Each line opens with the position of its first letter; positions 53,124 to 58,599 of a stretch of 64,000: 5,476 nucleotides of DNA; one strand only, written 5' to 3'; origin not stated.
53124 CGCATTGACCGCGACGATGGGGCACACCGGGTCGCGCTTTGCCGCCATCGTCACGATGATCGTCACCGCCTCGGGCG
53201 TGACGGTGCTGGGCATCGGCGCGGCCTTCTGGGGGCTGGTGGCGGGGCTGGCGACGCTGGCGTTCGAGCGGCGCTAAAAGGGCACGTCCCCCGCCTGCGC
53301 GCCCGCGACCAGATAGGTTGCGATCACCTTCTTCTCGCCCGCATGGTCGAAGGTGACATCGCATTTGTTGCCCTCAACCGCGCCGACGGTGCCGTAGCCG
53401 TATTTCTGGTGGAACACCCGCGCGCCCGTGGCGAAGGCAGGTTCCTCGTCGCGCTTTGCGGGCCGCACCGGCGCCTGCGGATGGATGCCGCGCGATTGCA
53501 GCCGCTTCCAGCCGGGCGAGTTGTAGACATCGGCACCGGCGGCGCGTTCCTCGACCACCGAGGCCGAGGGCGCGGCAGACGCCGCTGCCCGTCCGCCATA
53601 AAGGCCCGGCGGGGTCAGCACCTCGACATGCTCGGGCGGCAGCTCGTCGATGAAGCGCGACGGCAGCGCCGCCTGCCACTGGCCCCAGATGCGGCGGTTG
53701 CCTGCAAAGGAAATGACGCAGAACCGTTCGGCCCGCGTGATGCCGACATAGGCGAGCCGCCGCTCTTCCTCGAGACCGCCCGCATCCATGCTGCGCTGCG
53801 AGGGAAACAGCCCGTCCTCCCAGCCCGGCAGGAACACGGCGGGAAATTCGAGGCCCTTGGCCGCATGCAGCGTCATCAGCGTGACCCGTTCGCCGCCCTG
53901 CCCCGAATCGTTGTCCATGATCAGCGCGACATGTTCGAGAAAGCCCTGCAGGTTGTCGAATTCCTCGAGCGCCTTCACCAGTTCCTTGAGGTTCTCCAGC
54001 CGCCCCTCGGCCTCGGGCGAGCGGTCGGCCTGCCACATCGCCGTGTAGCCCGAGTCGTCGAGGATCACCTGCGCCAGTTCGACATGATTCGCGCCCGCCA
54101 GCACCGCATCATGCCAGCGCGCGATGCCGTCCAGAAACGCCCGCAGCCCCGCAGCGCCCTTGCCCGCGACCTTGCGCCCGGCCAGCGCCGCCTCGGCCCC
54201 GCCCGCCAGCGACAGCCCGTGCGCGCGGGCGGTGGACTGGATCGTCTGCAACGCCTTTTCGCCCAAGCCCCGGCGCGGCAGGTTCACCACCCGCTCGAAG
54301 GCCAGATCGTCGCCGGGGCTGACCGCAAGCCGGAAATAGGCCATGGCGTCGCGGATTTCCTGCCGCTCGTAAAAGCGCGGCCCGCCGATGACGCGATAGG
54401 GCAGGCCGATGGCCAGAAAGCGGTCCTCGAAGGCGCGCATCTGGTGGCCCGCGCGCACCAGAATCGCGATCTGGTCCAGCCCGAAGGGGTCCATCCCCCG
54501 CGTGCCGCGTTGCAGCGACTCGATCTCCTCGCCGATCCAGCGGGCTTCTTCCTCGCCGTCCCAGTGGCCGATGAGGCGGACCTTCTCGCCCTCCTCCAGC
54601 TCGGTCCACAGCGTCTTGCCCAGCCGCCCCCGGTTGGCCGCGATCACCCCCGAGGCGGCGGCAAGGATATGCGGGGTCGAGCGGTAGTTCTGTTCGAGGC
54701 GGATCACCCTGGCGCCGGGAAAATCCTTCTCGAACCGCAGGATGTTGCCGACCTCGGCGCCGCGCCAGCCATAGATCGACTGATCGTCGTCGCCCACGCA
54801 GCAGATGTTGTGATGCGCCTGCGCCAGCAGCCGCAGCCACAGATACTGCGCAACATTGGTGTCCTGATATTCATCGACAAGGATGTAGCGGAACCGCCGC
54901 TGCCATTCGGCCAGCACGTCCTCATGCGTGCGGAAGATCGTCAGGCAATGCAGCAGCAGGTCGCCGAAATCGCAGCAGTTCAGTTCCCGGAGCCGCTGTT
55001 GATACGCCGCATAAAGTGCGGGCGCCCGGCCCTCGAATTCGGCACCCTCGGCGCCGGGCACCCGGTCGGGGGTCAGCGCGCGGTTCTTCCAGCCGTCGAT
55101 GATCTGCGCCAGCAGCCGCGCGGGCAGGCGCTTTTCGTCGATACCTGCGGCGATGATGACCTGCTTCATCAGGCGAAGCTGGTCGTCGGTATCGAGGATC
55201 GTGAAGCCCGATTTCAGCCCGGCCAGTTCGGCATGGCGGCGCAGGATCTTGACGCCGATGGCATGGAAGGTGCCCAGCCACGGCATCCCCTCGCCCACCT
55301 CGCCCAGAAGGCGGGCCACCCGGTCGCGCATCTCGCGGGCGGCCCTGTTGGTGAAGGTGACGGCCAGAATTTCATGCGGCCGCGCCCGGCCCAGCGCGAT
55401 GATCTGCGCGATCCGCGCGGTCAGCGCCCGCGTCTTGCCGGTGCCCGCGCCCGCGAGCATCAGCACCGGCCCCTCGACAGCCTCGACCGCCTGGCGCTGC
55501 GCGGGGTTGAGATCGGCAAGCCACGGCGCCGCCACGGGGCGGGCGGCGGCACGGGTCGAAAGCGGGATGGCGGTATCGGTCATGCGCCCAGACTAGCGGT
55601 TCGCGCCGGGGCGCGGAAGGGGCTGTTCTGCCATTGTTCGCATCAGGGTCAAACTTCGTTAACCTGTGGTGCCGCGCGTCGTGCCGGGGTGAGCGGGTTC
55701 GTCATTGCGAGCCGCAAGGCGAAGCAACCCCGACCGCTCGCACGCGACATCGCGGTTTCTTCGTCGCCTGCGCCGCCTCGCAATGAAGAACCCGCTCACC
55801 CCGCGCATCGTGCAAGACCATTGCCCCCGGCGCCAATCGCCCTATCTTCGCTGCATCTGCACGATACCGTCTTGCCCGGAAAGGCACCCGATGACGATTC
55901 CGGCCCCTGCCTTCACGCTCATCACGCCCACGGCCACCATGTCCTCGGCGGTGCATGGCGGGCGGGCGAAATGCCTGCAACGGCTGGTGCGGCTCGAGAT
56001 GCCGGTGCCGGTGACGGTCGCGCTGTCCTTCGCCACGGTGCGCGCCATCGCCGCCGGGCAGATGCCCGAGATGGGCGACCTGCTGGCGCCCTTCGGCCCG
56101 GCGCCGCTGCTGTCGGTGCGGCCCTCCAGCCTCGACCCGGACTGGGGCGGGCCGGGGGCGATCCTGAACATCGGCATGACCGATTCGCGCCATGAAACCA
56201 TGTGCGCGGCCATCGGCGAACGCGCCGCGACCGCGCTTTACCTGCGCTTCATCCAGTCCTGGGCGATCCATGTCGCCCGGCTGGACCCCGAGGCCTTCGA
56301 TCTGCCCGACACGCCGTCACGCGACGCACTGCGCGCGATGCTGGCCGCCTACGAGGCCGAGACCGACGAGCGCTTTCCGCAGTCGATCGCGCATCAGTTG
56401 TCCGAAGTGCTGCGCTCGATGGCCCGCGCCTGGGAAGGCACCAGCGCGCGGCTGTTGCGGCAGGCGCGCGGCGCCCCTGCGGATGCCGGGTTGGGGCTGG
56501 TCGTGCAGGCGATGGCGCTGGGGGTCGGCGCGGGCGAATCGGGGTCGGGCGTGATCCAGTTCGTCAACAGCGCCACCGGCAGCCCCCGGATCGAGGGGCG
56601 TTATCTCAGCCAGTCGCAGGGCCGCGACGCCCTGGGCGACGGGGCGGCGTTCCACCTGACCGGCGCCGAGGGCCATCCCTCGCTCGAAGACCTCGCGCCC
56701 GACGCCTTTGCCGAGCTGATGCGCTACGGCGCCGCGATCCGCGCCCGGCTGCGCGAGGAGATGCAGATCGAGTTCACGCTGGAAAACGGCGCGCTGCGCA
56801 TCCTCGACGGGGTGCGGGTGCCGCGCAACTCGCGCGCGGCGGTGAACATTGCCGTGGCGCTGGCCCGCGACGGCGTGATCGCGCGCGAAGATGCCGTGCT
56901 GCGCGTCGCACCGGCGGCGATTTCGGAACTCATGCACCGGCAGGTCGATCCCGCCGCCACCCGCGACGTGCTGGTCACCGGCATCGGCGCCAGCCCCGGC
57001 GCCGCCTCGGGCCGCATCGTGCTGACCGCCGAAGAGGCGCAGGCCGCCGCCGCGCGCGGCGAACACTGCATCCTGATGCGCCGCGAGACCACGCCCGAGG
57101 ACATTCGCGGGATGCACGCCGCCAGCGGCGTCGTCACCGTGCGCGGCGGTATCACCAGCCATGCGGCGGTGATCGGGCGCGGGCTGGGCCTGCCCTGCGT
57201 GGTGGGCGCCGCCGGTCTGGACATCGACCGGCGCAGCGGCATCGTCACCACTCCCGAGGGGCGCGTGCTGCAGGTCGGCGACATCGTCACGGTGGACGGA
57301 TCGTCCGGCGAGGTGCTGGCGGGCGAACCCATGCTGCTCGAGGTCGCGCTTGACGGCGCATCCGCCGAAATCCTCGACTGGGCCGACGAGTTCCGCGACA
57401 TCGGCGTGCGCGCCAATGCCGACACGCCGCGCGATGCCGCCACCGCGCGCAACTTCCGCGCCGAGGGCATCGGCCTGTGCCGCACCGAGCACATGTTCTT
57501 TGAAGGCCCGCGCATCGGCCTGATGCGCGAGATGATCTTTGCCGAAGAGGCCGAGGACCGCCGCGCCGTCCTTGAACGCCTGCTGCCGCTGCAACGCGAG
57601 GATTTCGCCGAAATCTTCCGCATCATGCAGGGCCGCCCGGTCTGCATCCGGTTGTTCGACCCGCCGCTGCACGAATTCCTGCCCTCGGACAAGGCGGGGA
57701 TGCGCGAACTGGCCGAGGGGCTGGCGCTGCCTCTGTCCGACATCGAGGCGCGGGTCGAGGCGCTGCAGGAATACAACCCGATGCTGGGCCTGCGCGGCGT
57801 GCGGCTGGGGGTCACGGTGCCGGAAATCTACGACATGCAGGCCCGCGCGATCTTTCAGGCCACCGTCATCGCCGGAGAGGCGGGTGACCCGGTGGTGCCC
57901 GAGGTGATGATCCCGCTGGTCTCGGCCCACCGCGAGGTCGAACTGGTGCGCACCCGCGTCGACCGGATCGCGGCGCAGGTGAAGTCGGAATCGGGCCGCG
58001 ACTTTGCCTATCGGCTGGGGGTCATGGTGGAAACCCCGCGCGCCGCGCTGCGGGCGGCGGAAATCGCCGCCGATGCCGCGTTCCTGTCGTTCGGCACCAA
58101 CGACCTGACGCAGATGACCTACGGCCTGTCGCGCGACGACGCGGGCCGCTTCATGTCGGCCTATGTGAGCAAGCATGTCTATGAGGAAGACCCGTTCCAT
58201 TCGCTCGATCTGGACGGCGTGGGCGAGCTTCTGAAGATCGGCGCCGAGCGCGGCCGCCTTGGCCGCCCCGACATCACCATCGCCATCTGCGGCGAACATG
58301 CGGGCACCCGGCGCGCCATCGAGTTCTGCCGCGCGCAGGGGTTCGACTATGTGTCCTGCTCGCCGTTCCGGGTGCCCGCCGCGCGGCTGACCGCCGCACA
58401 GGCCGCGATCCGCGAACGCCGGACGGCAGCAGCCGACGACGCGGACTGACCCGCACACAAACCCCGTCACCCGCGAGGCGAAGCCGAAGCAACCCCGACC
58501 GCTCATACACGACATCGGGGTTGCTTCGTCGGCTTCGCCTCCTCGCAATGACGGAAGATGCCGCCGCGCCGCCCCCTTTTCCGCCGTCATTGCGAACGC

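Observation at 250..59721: Very abundant ~86-bp nested-palindrome element with modular loops and arms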

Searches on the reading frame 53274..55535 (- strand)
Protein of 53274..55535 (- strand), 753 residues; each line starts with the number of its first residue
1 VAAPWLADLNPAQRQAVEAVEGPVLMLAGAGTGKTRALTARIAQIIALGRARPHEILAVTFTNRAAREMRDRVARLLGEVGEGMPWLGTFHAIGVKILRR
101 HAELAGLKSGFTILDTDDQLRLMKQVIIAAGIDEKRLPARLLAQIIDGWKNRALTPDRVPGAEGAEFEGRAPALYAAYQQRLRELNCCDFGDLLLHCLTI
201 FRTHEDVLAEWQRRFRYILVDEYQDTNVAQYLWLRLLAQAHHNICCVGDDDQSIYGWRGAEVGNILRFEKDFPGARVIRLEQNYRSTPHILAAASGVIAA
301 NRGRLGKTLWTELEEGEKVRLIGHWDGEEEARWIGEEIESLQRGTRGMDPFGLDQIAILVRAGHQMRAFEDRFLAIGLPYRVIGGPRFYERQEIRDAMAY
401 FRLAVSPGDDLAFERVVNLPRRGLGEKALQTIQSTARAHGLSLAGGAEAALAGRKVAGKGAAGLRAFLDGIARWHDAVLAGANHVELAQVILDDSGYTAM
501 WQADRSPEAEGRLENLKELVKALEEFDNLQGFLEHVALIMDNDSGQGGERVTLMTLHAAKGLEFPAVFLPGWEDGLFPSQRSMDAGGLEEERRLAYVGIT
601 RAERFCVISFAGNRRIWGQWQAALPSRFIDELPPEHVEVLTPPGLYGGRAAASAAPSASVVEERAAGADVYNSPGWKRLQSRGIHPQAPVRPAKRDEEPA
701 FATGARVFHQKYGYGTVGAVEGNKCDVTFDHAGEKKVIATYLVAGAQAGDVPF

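Call 25: search_protein_families(library=pfam, proteins=[window:53274-55535:-])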
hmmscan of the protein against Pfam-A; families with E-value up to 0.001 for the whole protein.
window:53274-55535:- (753 aa): 5 families
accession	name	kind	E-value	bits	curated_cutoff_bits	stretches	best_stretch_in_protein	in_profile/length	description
PF00580.27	UvrD-helicase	-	4.2e-88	296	23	1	9-273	1-271/271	UvrD/REP helicase N-terminal domain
PF13361.12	UvrD_C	-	4.9e-66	224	25.6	2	278-443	1-161/350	UvrD-like helicase C-terminal domain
PF13245.12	AAA_19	-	3e-21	76.4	25.1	1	13-256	1-132/134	AAA domain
PF13604.12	AAA_30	-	1.6e-08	34.9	27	1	9-73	2-66/191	AAA domain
PF13538.12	UvrD_C_2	-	4e-07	30.2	27.4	1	551-607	2-50/52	UvrD-like helicase C-terminal domain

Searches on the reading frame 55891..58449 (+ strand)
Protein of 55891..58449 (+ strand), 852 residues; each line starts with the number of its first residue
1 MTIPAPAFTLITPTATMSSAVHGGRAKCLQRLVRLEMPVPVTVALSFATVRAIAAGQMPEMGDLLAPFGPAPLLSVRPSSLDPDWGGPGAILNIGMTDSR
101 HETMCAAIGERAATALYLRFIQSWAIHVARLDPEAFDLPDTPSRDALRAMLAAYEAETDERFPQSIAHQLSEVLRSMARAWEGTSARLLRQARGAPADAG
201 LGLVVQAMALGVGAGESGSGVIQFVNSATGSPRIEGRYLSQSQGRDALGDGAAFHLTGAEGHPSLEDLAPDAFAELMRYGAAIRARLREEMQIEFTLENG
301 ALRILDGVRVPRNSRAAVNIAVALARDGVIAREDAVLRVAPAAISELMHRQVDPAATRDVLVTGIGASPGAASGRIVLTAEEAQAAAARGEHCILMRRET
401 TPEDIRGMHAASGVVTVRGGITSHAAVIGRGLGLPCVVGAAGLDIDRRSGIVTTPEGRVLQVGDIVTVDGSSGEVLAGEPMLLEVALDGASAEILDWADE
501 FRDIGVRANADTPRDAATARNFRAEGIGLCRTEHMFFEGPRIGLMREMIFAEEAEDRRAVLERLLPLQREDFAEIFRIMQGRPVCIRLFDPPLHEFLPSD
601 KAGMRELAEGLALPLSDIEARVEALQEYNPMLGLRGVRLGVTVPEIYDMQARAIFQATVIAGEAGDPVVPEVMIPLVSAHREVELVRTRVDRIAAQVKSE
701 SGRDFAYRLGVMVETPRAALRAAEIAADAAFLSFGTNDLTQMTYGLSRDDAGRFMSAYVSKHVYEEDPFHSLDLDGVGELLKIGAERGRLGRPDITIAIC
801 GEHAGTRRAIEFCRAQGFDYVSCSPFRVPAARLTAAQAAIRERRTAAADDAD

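Call 25: search_protein_families(library=pfam, proteins=[window:55891-58449:+])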
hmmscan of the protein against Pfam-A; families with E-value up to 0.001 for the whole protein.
window:55891-58449:+ (852 aa): 2 families
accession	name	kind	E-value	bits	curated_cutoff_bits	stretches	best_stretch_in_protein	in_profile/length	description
PF02896.24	PEP-utilizers_C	-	1.7e-72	244.6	22.8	1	491-838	7-291/293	PEP-utilising enzyme, PEP-binding domain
PF00391.29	PEP-utilizers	-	1.6e-22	79.3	23.1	1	391-473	3-72/72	PEP-utilising enzyme, mobile domain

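Call 36: find_homologous_proteins(query=window:55891-58449:+, max_evalue=1e-150)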
Query window:55891-58449:+ (852 aa): 4523 proteins with E <= 1e-150 among 8000 candidates; the best 120 are listed.
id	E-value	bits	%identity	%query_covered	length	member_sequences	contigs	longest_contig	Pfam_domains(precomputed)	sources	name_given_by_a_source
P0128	0.0e+0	1819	100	98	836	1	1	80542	PF00391.30,PF02896.25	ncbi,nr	ncbi:MAG: pyruvate, phosphate dikinase [Rubellimicrobium sp.]|nr:pyruvate, phosphate dikinase [Rubel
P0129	0.0e+0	1691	92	100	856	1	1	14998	PF00391.30,PF02896.25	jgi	-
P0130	0.0e+0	1540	84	97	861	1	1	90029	PF00391.30,PF02896.25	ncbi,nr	ncbi:MAG: pyruvate, phosphate dikinase [Rubellimicrobium sp.]|nr:pyruvate, phosphate dikinase [Rubel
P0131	0.0e+0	1511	82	98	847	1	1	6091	PF00391.30,PF02896.25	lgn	-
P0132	0.0e+0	1508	81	98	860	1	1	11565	PF00391.30,PF02896.25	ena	-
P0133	0.0e+0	1504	81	99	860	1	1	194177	PF00391.30,PF02896.25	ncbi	-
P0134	0.0e+0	1489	81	98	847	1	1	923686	PF00391.30,PF02896.25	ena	-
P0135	0.0e+0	1448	78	99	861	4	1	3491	PF00391.30,PF02896.25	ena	-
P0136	0.0e+0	1447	79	98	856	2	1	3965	PF00391.30,PF02896.25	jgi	jgi:pyruvate,orthophosphate dikinase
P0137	0.0e+0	1443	78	98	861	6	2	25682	PF00391.30,PF02896.25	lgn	-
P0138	0.0e+0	1443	78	98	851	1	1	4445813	PF00391.30,PF02896.25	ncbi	-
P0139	0.0e+0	1438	78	98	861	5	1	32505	PF00391.30,PF02896.25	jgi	jgi:pyruvate,orthophosphate dikinase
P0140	0.0e+0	1435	78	98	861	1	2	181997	PF00391.30,PF02896.25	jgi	jgi:pyruvate,orthophosphate dikinase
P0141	0.0e+0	1430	77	98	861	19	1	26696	PF00391.30,PF02896.25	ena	-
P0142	0.0e+0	1424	78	98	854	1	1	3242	PF00391.30,PF02896.25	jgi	jgi:pyruvate,orthophosphate dikinase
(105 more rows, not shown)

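Call 37: find_encoding_contigs(protein=P0129, flank=10000, max_places=3)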
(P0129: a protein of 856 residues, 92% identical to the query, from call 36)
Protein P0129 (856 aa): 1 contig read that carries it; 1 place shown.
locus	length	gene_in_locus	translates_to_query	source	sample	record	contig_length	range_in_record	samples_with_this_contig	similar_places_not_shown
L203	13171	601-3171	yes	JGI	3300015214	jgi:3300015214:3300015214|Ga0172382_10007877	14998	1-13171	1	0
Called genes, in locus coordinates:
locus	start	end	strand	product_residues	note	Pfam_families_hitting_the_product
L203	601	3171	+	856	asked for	PF00391:PEP-utilizers, PF02896:PEP-utilizers_C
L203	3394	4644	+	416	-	PF13614:AAA_31 (weak)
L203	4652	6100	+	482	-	PF00437:T2SSE, PF27713:UCP018868 (weak)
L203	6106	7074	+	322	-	PF19360:TadB_TadC_N, PF00482:T2SSF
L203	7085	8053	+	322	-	PF00482:T2SSF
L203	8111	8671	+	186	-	PF07719:TPR_2 (faint), PF07721:TPR_4 (faint), PF13424:TPR_12 (faint), PF13428:TPR_14 (faint), PF13176:TPR_7 (faint), PF13181:TPR_8 (faint), PF13374:TPR_10 (faint), PF13432:TPR_16, +3 more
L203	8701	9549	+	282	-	PF13428:TPR_14 (faint), PF13174:TPR_6 (faint), PF13424:TPR_12 (faint), PF07719:TPR_2 (faint), PF13176:TPR_7 (faint), PF13432:TPR_16 (faint), PF14559:TPR_19 (weak)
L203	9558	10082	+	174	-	PF01478:Peptidase_A24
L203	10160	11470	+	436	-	-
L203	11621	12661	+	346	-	PF13416:SBP_bac_8, PF13343:SBP_bac_6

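Call 38: find_encoding_contigs(protein=P0130, flank=10000, max_places=3)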
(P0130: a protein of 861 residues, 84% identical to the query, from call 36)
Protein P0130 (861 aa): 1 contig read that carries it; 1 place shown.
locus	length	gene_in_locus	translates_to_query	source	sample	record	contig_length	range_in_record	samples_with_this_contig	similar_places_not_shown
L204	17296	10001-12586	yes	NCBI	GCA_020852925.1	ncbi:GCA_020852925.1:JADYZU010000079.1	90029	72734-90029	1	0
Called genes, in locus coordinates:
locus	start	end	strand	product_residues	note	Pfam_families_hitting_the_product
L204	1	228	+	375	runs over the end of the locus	PF02784:Orn_Arg_deC_N, PF00278:Orn_DAP_Arg_deC (weak)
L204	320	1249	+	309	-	PF01052:FliMN_C (weak)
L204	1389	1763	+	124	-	PF01022:HTH_5, PF12802:MarR_2 (weak)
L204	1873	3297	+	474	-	PF00378:ECH_1, PF16113:ECH_2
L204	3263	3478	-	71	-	-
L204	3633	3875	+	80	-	PF10073:GapR_DNA-bd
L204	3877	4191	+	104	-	PF00893:Multi_Drug_Res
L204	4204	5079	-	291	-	-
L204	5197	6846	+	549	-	PF00528:BPD_transp_1 (weak)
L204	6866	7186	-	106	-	-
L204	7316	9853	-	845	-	PF00535:Glycos_transf_2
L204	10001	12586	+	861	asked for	PF00391:PEP-utilizers, PF02896:PEP-utilizers_C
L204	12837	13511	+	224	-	PF07486:Hydrolase_2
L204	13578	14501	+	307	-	PF02152:FolB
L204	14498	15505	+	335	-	PF00809:Pterin_bind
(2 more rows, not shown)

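Call 39: find_encoding_contigs(protein=P0128, flank=10000, max_places=3)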
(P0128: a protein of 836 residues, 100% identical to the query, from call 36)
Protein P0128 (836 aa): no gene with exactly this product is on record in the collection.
